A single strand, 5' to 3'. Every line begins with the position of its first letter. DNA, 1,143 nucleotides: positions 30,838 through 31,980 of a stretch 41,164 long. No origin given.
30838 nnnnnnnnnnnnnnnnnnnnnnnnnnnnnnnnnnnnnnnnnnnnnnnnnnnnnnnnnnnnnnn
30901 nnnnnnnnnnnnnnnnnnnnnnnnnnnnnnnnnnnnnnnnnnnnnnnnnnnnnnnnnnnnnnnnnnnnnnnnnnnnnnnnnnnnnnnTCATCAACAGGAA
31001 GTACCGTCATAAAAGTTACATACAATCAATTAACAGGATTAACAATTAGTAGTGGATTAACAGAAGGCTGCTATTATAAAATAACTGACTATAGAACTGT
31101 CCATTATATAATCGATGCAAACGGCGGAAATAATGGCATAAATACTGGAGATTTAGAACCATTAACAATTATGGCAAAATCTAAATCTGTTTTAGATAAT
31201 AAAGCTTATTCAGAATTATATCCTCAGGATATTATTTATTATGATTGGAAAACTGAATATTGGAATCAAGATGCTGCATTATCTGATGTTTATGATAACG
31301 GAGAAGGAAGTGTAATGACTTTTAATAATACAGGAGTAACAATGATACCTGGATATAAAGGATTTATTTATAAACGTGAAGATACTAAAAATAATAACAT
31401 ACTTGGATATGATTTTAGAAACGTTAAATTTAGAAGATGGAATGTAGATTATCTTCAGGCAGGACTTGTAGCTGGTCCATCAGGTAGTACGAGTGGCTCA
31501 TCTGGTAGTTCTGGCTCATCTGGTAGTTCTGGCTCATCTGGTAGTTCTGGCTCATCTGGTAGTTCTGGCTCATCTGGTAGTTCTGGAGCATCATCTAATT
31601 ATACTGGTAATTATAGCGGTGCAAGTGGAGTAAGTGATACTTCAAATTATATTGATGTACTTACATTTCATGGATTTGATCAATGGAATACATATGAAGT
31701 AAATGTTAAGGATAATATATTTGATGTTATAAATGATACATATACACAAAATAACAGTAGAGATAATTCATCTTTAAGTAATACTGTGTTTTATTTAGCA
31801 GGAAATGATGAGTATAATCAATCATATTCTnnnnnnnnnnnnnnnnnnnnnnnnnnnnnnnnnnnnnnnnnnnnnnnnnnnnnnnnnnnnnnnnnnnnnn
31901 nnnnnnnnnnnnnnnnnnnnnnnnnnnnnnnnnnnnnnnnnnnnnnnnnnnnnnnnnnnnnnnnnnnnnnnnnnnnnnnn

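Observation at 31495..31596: Perfect 18-nt tandem repeat (x5.7) encoding an (SGSSGS)n hinge in a fibre gene; Gly-X-Y hinges in others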

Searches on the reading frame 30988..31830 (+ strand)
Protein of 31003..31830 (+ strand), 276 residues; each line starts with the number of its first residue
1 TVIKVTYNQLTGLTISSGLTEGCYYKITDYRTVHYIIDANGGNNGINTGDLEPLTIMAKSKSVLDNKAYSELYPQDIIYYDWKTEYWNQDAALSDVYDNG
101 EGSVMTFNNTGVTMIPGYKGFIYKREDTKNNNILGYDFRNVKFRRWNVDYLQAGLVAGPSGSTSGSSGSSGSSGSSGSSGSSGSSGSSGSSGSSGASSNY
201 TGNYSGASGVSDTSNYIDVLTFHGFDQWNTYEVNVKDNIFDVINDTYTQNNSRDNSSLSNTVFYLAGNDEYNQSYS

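Call 16: find_related_loci(query=window:31003-31830:+, collection=metagenome_contigs, flank=10000)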
Query window:31003-31830:+ (276 aa) in metagenome_contigs; peptide patterns used: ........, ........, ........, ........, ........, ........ (x = any residue, [..] = any of these).
86 stretches matched a pattern; 4 encode a relative of the query (tblastn E <= 1e-3); 4 distinct loci.
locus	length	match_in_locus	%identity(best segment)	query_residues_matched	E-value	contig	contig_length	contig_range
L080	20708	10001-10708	56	1-276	4e-87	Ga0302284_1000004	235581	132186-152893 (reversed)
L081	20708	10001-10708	56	1-276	4e-87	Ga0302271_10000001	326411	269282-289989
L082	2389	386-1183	42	5-268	5e-51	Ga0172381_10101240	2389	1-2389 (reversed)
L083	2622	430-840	45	5-146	1e-33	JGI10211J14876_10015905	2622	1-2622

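Call 30: find_related_loci(query=window:31003-31830:+, collection=genome_contigs, flank=10000)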
Query window:31003-31830:+ (276 aa) in genome_contigs; peptide patterns used: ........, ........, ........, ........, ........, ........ (x = any residue, [..] = any of these).
43 stretches matched a pattern, but none encodes a relative of the query by tblastn (E <= 1e-3).

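Call 49: predict_structure(alignment_id=A4)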
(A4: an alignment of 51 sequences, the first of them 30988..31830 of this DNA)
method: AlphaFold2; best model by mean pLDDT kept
length: 281 residues; sequences in the alignment: 51
mean_pLDDT: 76.3   pTM: 0.74
mean pLDDT of the five models: 76.3, 74.9, 74.8, 71.7, 70.5
residues with pLDDT >= 90: 119; 70-90: 58; 50-70: 51; < 50: 53
segments of 3 or more residues with pLDDT < 50: 157-202
pLDDT, mean of each block of 10 residues (from residue 1): 74 98 97 97 76 97 98 96 94 86 61 79 95 96 93 60 41 38 39 41 59 77 91 89 75 51 77 66 48
secondary structure, 60 per line:
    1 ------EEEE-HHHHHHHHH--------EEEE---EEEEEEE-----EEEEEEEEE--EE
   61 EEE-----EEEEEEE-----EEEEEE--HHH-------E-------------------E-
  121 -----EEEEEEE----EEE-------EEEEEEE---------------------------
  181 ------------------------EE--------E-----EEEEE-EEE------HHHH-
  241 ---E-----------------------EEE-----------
elements in order: E7-10 H12-20 E29-32 E36-42 E48-56 E59-63 E69-75 E81-86 E126-132 E137-139 E147-153 E221-225 E227-229 H236-239 E268-270

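Call 65: fold_search(model_id=the predicted structure, library=viral)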
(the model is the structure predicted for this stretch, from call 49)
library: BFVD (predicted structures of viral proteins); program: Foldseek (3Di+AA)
matches with E <= 10: 26; with E <= 0.001: 4
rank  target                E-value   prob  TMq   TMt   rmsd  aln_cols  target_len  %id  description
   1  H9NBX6                9.6e-12  1.00  0.39  0.11   2.0       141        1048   30  (no name in the UniProt tables at hand)
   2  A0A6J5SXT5            1.1e-04  1.00  0.27  0.24   6.2       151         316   19  Uncharacterized protein [uncultured Caudovirales phage]
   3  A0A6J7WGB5            5.6e-04  0.98  0.22  0.08  16.3       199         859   16  Uncharacterized protein [uncultured Caudovirales phage]
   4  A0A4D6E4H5            6.4e-04  1.00  0.19  0.10   5.6        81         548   23  (no name in the UniProt tables at hand)
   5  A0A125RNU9            1.3e-03  1.00  0.21  0.15   5.7        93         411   22  (no name in the UniProt tables at hand)
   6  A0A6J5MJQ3            5.7e-01  0.16  0.14  0.29   6.4        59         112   17  Uncharacterized protein [uncultured Caudovirales phage]
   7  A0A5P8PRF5            1.1e+00  0.06  0.13  0.08  10.9       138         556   12  Uncharacterized protein [Vibrio phage phi50-12]
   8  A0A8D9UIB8            1.1e+00  0.02  0.08  0.04  11.8       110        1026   11  (no name in the UniProt tables at hand)
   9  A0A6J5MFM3            1.3e+00  0.11  0.11  0.09  10.8        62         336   18  Tail fiber protein [uncultured Caudovirales phage]
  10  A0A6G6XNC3            1.9e+00  0.04  0.09  0.06  11.3       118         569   12  (no name in the UniProt tables at hand)
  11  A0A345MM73            2.3e+00  0.02  0.13  0.19  13.9       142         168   13  (no name in the UniProt tables at hand)
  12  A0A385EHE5            4.1e+00  0.01  0.10  0.06  11.9       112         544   15  Uncharacterized protein [Synechococcus phage S-T4]
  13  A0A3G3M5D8            4.1e+00  0.01  0.09  0.08  19.9       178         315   13  (no name in the UniProt tables at hand)
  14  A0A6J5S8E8            4.9e+00  0.03  0.10  0.06  10.7        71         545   10  Uncharacterized protein [uncultured Caudovirales phage]
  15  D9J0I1                5.2e+00  0.04  0.13  0.21   5.9        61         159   11  Gp34 [Brochothrix phage A9]
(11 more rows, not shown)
